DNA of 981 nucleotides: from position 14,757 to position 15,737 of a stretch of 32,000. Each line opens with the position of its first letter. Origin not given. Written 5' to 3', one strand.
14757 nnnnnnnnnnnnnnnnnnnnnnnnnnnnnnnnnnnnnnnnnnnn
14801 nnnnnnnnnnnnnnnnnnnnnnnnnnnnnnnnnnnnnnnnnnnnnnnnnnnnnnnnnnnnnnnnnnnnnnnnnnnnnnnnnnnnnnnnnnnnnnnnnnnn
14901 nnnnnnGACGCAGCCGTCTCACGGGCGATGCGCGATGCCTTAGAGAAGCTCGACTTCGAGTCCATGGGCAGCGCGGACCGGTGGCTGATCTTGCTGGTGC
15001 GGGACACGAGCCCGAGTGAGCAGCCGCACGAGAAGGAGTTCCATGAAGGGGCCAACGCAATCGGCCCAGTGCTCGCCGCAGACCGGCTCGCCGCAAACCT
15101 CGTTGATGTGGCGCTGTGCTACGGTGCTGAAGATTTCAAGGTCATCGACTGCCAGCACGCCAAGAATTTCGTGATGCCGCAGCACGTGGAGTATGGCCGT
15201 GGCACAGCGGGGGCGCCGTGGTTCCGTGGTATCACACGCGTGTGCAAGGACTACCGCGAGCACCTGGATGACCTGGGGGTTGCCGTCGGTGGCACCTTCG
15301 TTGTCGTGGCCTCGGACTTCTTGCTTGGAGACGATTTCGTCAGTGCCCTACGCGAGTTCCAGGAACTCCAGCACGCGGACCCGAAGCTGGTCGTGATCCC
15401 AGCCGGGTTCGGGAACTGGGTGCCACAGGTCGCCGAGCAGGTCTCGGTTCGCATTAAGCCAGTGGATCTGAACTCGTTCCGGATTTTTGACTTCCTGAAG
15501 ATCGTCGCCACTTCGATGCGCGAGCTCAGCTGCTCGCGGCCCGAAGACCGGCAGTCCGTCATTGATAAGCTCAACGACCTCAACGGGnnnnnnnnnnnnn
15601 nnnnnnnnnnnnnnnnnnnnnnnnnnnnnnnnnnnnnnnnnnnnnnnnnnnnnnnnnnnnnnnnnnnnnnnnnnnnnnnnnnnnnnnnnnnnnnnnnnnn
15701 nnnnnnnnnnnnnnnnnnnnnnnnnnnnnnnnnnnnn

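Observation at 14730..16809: AT-hook/vWA protein translationally coupled to a membrane-anchored divergent Ser/Thr-kinase-like protein, with no phosphatase, inside the transfer operon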

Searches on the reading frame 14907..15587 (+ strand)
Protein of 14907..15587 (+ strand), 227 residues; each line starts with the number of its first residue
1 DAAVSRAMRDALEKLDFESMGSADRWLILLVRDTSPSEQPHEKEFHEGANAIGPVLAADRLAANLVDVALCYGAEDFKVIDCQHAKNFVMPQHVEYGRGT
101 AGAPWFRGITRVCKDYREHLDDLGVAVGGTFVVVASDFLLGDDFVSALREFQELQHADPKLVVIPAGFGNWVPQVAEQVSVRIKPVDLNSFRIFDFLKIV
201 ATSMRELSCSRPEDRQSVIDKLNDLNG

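Call 49: search_protein_representatives(alignment_id=A7)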
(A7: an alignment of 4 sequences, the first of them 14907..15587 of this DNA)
Query: 4 sequences, 227 profile positions. Proteins with E-value up to 0.001 (for the whole library): 19; up to 1e-10: 13; up to 1e-30: 9. The best 19 are listed.
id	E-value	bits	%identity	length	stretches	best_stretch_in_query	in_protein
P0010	2.0e-82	292.4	-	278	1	11-225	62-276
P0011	7.9e-71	254.5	-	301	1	3-225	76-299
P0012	8.9e-62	224.9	-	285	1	10-222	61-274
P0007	1.1e-60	221.3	-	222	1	2-110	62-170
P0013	7.9e-43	162.9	-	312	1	7-224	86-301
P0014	2.8e-40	154.6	-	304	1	7-214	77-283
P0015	1.9e-35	138.8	-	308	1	6-216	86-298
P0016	2.4e-33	131.9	-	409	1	9-211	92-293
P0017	2.4e-32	128.6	-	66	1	162-227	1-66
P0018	9.4e-29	116.9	-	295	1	9-212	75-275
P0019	9.1e-21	90.7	-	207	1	8-128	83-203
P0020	1.2e-19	87.1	-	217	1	12-212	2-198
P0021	1.0e-15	74.2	-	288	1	10-206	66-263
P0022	3.6e-10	56.1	-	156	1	10-93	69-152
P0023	1.6e-08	50.7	-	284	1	11-212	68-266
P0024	1.7e-08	50.6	-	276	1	27-204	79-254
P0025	2.4e-05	40.3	-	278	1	30-205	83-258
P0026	2.3e-04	37.1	-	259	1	23-216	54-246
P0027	5.8e-04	35.8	-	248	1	10-218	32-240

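Call 53: find_encoding_contigs(protein=P0013, flank=8000, max_places=2)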
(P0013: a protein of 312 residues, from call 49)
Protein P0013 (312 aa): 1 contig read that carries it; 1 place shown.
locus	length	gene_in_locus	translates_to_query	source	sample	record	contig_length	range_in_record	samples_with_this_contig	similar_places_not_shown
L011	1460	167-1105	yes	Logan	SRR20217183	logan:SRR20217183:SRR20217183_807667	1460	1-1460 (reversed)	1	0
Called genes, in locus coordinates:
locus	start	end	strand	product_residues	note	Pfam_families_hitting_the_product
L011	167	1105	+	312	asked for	-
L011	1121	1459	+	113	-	?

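Call 54: search_protein_families(library=pfam, proteins=[P0026, P0027, P0024, P0025, P0023, P0021], max_evalue=1)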
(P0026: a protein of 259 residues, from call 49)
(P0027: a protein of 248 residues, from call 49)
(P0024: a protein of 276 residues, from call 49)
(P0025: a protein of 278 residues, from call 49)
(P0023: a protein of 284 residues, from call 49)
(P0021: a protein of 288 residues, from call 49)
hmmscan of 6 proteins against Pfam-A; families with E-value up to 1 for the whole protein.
P0026 (259 aa): 5 families
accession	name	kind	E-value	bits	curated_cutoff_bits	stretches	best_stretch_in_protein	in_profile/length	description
PF00092.34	VWA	-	1.6e-07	32.1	23.8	1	59-211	2-152/174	von Willebrand factor type A domain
PF05762.20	VWA_CoxE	-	1.3e-05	25.2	26.4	1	58-190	58-181/222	VWA domain containing CoxE-like protein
PF13519.12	VWA_2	-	0.00014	22.9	27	1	59-169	1-107/107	von Willebrand factor type A domain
PF13768.12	VWA_3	-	0.016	15.7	27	0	59-89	3-33/155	von Willebrand factor type A domain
PF20256.3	MoCoBD_2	-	0.18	11.7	27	1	119-162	104-147/283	Molybdopterin cofactor-binding domain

P0027 (248 aa): 4 families
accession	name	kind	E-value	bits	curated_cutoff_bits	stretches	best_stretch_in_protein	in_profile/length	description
PF00092.34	VWA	-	1.6e-06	28.9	23.8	1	53-206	4-155/174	von Willebrand factor type A domain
PF13519.12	VWA_2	-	0.0021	19.1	27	1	53-161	3-107/107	von Willebrand factor type A domain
PF05762.20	VWA_CoxE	-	0.12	12.2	26.4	1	117-177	125-176/222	VWA domain containing CoxE-like protein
PF18180.6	LD_cluster3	-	0.18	11.9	25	0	177-219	124-166/170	SLOG cluster3 family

P0024 (276 aa): 1 family
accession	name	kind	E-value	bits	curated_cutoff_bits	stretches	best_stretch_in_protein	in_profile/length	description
PF10020.14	DUF2262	-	0.23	12.4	29.8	1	32-93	56-115/142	Uncharacterized protein conserved in bacteria (DUF2262)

P0025 (278 aa): 0 families

P0023 (284 aa): 0 families

P0021 (288 aa): 1 family
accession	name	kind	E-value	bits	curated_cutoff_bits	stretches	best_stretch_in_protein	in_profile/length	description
PF00162.24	PGK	-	0.044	13.2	27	1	195-284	26-101/379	Phosphoglycerate kinase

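Call 55: find_encoding_contigs(protein=P0015, flank=8000, max_places=2)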
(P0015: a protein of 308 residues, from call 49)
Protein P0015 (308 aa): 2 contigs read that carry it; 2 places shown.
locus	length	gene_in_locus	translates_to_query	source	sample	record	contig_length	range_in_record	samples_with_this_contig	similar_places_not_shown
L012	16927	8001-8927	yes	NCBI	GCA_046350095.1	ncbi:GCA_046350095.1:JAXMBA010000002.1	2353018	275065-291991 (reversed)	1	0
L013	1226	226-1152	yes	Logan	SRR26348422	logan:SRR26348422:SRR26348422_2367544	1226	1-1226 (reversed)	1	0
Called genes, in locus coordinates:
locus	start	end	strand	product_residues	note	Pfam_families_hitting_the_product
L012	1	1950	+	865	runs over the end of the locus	-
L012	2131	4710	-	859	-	PF00656:Peptidase_C14, PF08238:Sel1 (weak)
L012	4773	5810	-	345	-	-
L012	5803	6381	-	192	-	-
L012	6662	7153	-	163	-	-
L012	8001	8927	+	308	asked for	-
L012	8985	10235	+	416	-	-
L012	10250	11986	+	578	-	-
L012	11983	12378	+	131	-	-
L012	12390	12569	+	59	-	-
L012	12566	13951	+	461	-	PF10412:TrwB_AAD_bind, PF12696:TraG-D_C (faint)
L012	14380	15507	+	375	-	-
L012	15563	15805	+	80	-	-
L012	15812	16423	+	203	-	PF05063:MT-A70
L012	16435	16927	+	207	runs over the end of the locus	-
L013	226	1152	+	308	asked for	-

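Call 56: find_encoding_contigs(protein=P0021, flank=8000, max_places=2)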
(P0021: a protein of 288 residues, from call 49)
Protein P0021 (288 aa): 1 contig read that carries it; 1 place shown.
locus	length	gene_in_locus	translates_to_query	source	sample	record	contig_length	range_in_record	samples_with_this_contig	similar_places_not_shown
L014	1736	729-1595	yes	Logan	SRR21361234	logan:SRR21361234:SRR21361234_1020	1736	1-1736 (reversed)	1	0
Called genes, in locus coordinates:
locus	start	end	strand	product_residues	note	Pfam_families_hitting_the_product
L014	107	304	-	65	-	-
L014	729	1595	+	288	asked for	-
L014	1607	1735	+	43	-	?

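Call 57: find_encoding_contigs(protein=P0026, flank=8000, max_places=2)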
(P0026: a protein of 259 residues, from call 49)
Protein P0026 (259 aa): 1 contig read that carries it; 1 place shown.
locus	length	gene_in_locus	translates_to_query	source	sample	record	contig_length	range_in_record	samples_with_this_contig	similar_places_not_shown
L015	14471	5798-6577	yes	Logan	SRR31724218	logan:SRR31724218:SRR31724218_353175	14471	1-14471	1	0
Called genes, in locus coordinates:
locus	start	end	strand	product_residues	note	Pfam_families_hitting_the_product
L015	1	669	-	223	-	?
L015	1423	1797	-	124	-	PF20213:DUF6573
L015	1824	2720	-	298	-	PF08401:ArdcN, PF18818:MPTase-PolyVal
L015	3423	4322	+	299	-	-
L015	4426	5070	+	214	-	-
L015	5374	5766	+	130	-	-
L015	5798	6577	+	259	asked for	PF05762:VWA_CoxE (faint), PF00092:VWA (weak)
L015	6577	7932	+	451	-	-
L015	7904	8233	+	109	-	-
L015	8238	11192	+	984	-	PF08751:TrwC, PF13245:AAA_19, PF13604:AAA_30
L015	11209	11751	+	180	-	-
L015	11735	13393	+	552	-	PF10412:TrwB_AAD_bind, PF02534:T4SS-DNA_transf (weak), PF12696:TraG-D_C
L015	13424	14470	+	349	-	?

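Call 59: search_protein_families(library=pfam, proteins=[L015:6577-7929:+, L012:8985-10232:+, L015:7904-8230:+, L015:5374-5763:+, L015:4426-5067:+, L015:3423-4319:+, L015:11209-11748:+], max_evalue=1)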
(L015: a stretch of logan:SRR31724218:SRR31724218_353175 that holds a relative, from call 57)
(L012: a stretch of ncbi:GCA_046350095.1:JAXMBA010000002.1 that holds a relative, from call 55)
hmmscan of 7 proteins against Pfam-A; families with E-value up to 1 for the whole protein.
L015:6577-7929:+ (451 aa): 1 family
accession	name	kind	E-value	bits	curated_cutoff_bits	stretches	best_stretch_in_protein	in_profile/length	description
PF00069.31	Pkinase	-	0.0091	15.9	31.7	1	209-324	159-256/263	Protein kinase domain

L012:8985-10232:+ (416 aa): 1 family
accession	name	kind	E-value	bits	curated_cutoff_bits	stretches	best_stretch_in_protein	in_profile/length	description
PF00069.31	Pkinase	-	0.05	13.4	31.7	1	211-300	174-258/263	Protein kinase domain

L015:7904-8230:+ (109 aa): 2 families
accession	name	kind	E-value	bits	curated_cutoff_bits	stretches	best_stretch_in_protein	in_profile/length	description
PF17230.7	DUF5304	-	0.011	16.5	26.8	1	3-73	4-77/143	Family of unknown function (DUF5304)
PF04307.19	YdjM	-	0.24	11.3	29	1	35-98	4-53/176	YdjM inner membrane protein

L015:5374-5763:+ (130 aa): 2 families
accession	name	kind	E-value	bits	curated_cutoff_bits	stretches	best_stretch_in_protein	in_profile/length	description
PF09661.15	DUF2398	-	0.0089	15.6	26.9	1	5-88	281-359/363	Protein of unknown function (DUF2398)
PF02178.24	AT_hook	-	0.025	14.8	17.4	1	108-119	1-12/13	AT hook motif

L015:4426-5067:+ (214 aa): 1 family
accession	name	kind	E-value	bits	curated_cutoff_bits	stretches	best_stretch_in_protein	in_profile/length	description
PF03319.19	EutN_CcmL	-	0.25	12.3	25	1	137-195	24-79/83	Ethanolamine utilisation protein EutN/carboxysome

L015:3423-4319:+ (299 aa): 0 families

L015:11209-11748:+ (180 aa): 0 families

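Call 66: search_dna_similar(query=L015:6577-7929:+, collection=plasmids, mode=protein, max_evalue=0.001, max_rows=20)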
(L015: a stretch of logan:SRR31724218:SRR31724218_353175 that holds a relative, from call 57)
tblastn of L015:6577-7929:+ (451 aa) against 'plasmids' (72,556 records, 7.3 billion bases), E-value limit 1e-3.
Records with a match: 56; places in all: 56; records where one place covers at least 80% of the query: 0.
Best place of each record, by identity: <60% 56.
By first word of the organism name: Escherichia 9; Rhizobium 8; Pseudomonas 8; Sinorhizobium 7; Azospirillum 3; Deinococcus 3; Sphingomonas 2; Trichormus 2; Cupriavidus 2; Sphingobium 1; and 11 more.
By predicted mobility (MOB-suite, as given by PLSDB): non-mobilizable 26; conjugative 23; mobilizable 7.
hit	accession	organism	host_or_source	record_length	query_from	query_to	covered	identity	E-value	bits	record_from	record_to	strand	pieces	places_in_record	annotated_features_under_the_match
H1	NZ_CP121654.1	Rhizobium sp. CB3171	Calliandra calothyrsus,cell culture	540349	20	356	75%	27.7%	6e-13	79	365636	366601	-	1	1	protein kinase domain-containing protein | PP2C family serine/threonine-protein phosphatase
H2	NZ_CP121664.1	Rhizobium sp. CB3090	Gliricidia sp.,cell culture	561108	20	356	75%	27.4%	4e-13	79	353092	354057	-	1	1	protein kinase domain-containing protein | PP2C family serine/threonine-protein phosphatase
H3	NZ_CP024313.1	Rhizobium sp. NXC24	Phaseolus vulgaris,cell culture,plant ...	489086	20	356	75%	27.1%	9e-13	78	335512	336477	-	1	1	protein kinase domain-containing protein | PP2C family serine/threonine-protein phosphatase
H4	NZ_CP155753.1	Sphingomonas parapaucimobilis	Chinese cabbage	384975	21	331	69%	29.3%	7e-15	85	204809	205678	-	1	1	topoisomerase DNA-binding C4 zinc finger domain-containing protein | PP2C family serine/threonine-protein phosphatase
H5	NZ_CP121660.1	Sinorhizobium terangae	Desmanthus virgatus,cell culture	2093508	42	342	67%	30.3%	2e-16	90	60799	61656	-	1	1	none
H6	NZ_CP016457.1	Sphingobium sp. RAC03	Microbial isolate,Algal phycosphere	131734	38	335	66%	29.9%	2e-16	90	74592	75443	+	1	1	topoisomerase DNA-binding C4 zinc finger domain-containing protein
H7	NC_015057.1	Granulicella tundricola MP5ACTX9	-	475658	34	329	66%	30.1%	1e-19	99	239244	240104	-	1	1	hypothetical protein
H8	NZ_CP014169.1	Sphingomonas panacis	Panax ginseng,bacterial cell,Panax ...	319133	38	335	66%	29.6%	3e-17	92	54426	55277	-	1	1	topoisomerase DNA-binding C4 zinc finger domain-containing protein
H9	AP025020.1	Calothrix sp. PCC 7716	-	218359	1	331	73%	26.4%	4e-24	113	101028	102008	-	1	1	hypothetical protein (x2)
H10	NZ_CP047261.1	Pseudomonas syringae pv. maculicola str. ES4326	-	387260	36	330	65%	28.9%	3e-11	73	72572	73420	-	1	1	hypothetical protein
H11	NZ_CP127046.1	Pseudomonas amygdali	Cucumis sativus,Culture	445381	36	330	65%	28.9%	3e-11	73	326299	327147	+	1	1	hypothetical protein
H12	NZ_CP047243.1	Trichormus variabilis 0441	cell culture,thermal spring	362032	1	329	73%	25.7%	4e-21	103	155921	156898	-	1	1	WD-40 repeat-containing serine/threonine protein kinase | PP2C family serine/threonine-protein phosphatase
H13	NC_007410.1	Trichormus variabilis ATCC 29413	-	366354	1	329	73%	25.7%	4e-21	103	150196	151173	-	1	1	WD-40 repeat-containing serine/threonine protein kinase | PP2C family serine/threonine-protein phosphatase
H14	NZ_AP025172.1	Cupriavidus sp. P-10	-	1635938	36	330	65%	28.4%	4e-11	73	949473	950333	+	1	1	none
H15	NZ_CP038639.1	Cupriavidus oxalaticus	whole organism,sewage sludge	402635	36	331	66%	28.3%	2e-13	81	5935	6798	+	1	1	helix-hairpin-helix domain-containing protein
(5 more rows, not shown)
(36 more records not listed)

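Call 67: get_annotated_region(hit=H1, flank=6000)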
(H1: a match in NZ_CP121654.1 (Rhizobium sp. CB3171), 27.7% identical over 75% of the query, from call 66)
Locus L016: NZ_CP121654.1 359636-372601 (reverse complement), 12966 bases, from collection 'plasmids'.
description: Rhizobium sp. CB3171 plasmid pCB3171_2, complete sequence
organism: Rhizobium sp. CB3171 (NCBI taxid 3039157)
taxonomy: Bacteria; Pseudomonadota; Alphaproteobacteria; Hyphomicrobiales; Rhizobiaceae; Rhizobium; Rhizobium sp. CB3171
host: -; source: Calliandra calothyrsus,cell culture; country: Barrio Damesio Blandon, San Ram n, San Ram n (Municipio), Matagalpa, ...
typing (MOB-suite, as given by PLSDB): conjugative; relaxase MOBQ; mating-pair formation MPF_T
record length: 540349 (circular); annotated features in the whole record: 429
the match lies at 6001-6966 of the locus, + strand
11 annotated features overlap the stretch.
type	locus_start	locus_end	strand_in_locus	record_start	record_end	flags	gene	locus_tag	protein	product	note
CDS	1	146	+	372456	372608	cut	-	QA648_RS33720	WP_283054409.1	hypothetical protein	-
CDS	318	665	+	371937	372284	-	-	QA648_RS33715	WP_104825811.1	helix-turn-helix transcriptional regulator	-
CDS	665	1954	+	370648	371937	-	-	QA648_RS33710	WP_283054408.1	type II toxin-antitoxin system HipA family toxin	-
CDS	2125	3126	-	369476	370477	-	-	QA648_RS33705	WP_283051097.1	IS30 family transposase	-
CDS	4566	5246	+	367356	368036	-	-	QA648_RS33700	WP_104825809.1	VWA domain-containing protein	-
CDS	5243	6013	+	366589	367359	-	-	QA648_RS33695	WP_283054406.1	PP2C family serine/threonine-protein phosphatase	-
CDS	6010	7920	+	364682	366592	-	-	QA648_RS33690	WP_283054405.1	protein kinase domain-containing protein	-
CDS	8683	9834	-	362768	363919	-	-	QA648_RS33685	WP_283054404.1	hypothetical protein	-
CDS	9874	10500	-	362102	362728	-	hxsA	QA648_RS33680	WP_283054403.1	His-Xaa-Ser repeat protein HxsA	-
CDS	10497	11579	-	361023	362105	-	hxsC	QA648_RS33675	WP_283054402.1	His-Xaa-Ser system radical SAM maturase HxsC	-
CDS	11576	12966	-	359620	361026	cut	hxsB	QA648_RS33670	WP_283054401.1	His-Xaa-Ser system radical SAM maturase HxsB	-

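Call 68: get_annotated_region(hit=H7, flank=6000)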
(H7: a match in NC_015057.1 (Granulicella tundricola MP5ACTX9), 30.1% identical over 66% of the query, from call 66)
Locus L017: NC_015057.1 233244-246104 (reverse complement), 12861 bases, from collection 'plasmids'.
description: Granulicella tundricola MP5ACTX9 plasmid pACIX901, complete sequence
organism: Granulicella tundricola MP5ACTX9 (NCBI taxid 1198114)
taxonomy: Bacteria; Acidobacteriota; Terriglobia; Terriglobales; Acidobacteriaceae; Granulicella; Granulicella tundricola; Granulicella tundricola MP5ACTX9
host: -; source: -; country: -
typing (MOB-suite, as given by PLSDB): non-mobilizable
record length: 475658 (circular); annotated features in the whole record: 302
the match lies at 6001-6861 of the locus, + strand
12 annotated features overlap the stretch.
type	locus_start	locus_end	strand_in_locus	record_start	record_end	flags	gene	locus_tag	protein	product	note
CDS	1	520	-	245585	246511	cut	-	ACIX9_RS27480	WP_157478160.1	sigma-70 family RNA polymerase sigma factor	-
CDS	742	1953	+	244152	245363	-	-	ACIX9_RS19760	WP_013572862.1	DUF6569 family protein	-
CDS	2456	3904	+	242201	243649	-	-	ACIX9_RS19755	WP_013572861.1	DUF4139 domain-containing protein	-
CDS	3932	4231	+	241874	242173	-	-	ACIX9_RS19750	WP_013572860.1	hypothetical protein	-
CDS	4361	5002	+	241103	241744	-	-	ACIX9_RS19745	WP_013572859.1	VWA domain-containing protein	-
CDS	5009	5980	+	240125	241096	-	-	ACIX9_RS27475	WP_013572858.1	PP2C family serine/threonine-protein phosphatase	-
CDS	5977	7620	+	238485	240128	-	-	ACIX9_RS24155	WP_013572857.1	hypothetical protein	-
CDS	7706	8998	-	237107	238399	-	-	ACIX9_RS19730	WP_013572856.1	hypothetical protein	-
CDS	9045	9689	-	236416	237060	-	-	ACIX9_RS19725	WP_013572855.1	hypothetical protein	-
CDS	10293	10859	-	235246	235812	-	-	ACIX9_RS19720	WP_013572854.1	DNA-3-methyladenine glycosylase I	GO:0006284 - base-excision repair [Evidence IEA]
CDS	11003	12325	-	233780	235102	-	-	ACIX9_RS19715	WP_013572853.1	sugar MFS transporter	GO:0055085 - transmembrane transport [Evidence IEA]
CDS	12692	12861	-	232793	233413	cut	-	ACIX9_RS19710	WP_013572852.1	NAD(P)H-dependent oxidoreductase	-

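Call 69: get_annotated_region(hit=H9, flank=6000)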
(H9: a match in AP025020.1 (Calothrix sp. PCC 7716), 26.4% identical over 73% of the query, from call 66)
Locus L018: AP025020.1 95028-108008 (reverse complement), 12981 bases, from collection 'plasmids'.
description: Calothrix sp. PCC 7716 plasmid Cal7716_p2 DNA, complete genome
organism: Calothrix sp. PCC 7716 (NCBI taxid 2853227)
taxonomy: Bacteria; Cyanobacteriota; Cyanophyceae; Nostocales; Calotrichaceae; Calothrix; Calothrix sp. PCC 7716
host: -; source: -; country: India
typing (MOB-suite, as given by PLSDB): non-mobilizable
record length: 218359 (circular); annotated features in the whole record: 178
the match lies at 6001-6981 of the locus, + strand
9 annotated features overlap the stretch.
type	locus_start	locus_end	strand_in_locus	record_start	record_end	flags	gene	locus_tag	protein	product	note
CDS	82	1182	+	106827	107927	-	-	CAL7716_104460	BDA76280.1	AAA ATPase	-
CDS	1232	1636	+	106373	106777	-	-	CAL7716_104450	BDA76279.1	hypothetical protein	-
CDS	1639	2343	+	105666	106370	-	-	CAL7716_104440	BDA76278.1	hypothetical protein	-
CDS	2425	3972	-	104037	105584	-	-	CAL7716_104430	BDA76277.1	hypothetical protein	-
CDS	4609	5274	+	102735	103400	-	-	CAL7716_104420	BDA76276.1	von Willebrand factor, type A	-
CDS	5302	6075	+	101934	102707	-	-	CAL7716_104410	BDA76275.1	hypothetical protein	-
CDS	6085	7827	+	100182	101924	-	-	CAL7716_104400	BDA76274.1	hypothetical protein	-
CDS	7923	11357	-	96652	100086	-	-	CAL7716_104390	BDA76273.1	type III restriction enzyme, res subunit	-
CDS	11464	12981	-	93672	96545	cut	-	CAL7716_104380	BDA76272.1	AAA family ATPase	-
